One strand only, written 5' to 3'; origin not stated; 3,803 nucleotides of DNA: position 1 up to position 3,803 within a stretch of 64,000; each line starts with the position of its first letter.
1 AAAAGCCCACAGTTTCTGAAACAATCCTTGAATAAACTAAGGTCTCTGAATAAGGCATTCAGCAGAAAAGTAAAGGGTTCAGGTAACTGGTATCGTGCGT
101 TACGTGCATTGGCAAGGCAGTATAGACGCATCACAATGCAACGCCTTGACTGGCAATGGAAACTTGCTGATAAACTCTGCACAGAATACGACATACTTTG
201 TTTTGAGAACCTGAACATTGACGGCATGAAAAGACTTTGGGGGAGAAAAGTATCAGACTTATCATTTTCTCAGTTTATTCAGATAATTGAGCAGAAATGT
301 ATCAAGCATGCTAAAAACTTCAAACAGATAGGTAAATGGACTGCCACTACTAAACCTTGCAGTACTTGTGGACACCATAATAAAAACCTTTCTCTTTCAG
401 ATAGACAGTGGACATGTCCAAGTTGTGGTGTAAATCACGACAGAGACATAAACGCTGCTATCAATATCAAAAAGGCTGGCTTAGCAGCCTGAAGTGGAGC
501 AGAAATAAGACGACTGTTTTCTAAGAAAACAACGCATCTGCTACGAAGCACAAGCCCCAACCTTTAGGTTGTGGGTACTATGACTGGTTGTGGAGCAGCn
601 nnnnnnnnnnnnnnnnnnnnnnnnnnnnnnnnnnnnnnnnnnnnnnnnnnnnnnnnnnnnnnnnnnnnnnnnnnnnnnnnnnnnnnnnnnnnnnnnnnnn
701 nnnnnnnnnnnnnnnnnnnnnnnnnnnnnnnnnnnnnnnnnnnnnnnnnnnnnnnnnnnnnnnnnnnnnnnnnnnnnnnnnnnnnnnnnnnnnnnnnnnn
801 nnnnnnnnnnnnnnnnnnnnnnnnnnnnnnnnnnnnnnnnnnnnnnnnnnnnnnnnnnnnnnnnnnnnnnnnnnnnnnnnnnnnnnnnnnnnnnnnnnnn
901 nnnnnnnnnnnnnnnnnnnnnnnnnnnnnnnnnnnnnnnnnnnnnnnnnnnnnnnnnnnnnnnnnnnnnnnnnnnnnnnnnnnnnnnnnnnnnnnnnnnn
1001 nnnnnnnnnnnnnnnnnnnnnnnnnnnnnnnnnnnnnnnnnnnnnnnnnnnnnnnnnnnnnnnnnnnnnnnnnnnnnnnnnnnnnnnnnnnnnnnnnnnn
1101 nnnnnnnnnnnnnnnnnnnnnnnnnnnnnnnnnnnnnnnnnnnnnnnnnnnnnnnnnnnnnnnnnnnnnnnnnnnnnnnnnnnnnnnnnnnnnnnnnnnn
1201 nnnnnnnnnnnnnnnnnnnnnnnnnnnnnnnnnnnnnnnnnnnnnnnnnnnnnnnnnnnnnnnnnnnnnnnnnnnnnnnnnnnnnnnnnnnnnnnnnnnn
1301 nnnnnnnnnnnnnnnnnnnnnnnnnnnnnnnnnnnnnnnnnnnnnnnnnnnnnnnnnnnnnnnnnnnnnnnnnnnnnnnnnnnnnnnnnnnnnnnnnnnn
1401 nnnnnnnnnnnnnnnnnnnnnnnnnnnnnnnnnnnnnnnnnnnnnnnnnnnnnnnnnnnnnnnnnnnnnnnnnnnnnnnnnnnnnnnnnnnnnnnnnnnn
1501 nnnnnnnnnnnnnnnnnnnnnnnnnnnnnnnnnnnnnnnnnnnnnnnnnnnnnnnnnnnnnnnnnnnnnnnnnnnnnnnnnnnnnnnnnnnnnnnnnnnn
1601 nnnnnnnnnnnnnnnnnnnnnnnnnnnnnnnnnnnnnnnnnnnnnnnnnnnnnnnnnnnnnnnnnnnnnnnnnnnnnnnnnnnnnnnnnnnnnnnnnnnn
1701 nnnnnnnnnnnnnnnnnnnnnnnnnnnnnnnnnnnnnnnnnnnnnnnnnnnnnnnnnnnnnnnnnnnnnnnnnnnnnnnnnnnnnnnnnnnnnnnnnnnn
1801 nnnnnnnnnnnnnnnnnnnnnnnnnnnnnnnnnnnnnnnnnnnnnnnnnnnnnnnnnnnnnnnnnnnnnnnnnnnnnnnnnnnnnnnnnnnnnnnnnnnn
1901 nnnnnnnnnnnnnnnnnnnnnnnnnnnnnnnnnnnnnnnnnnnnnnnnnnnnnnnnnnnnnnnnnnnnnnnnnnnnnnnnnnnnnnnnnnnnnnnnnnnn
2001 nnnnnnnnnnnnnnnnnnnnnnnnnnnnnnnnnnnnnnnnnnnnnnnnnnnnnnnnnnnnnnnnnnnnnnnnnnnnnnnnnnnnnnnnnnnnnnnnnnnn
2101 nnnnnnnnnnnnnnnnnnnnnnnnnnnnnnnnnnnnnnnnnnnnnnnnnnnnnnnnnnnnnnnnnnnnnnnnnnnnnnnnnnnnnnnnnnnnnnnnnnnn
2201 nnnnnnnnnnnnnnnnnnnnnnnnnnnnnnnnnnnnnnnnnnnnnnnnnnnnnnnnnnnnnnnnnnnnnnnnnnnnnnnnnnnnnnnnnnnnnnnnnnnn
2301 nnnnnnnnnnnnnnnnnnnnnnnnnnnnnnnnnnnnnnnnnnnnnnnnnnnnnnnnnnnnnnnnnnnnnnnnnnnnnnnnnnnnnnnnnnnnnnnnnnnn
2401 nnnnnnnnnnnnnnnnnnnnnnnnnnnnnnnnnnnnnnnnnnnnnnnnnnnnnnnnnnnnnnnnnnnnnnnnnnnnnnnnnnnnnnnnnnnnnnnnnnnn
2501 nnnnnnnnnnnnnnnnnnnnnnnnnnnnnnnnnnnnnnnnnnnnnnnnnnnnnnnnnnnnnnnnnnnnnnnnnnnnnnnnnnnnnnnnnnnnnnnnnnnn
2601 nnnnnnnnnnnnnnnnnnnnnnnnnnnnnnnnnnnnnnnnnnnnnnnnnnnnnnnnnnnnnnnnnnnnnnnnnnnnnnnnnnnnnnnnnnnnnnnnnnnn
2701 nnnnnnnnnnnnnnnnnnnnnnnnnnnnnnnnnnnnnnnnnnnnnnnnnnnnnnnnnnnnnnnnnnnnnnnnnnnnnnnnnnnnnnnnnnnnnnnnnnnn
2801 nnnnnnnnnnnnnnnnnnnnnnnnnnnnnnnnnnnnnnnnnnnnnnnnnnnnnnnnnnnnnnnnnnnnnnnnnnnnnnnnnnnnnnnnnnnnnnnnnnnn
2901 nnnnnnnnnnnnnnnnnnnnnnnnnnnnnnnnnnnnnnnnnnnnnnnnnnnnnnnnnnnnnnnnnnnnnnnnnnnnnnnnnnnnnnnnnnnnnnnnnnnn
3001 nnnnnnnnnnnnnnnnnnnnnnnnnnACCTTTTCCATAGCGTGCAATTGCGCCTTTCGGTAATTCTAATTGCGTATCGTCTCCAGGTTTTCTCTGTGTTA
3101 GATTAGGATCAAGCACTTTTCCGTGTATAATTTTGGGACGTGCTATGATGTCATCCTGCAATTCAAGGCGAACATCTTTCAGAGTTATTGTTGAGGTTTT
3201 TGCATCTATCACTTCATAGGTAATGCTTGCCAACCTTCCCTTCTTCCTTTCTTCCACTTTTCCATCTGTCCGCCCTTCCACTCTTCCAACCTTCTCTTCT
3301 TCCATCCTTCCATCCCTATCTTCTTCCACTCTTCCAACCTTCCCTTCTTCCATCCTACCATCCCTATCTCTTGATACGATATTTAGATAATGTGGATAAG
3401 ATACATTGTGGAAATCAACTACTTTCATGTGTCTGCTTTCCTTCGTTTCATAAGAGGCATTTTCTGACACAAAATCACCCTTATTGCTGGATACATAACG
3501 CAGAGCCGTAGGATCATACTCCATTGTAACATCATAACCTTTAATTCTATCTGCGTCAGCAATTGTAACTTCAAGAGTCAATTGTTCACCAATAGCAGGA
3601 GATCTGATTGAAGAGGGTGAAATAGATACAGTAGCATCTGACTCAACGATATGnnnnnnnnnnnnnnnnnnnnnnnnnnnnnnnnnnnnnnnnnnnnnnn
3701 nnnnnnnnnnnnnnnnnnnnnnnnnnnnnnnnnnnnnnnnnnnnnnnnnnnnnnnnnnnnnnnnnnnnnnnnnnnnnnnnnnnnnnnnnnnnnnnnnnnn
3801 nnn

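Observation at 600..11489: Cellulosome-like cohesin/dockerin assembly built on WD40 beta-propeller scaffolds plus a dockerin-tagged metzincin protease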

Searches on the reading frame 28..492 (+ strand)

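Call 13: search_protein_families(library=pfam, proteins=[window:28-492:+], max_evalue=0.0001)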
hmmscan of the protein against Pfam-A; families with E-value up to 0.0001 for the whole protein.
window:28-492:+ (154 aa): 2 families
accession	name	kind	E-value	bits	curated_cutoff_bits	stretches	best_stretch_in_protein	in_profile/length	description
PF07282.18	Cas12f1-like_TNB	-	2e-20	73.1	26.3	1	80-147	1-60/60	Cas12f1-like, TNB domain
PF01385.25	OrfB_IS605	-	5.8e-09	36.6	30.5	1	3-69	52-118/120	Probable transposase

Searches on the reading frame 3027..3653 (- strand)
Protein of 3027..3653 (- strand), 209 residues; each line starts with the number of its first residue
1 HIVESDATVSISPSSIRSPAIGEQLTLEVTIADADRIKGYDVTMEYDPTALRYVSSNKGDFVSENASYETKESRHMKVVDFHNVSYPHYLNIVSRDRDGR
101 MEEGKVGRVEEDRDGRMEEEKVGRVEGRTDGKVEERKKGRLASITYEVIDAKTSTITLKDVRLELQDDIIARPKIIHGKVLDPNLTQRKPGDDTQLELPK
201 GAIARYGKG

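Call 9: search_protein_families(library=pfam, proteins=[window:3027-3653:-], max_evalue=10)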
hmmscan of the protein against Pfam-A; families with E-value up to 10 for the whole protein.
seq(209 aa): 2 families
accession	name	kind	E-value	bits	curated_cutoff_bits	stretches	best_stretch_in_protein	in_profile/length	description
PF00963.24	Cohesin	-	4.8e-08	33.7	24.1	1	20-71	11-65/139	Cohesin domain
PF15418.12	DUF4625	-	0.14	12.9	27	1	8-53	20-67/131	Domain of unknown function (DUF4625)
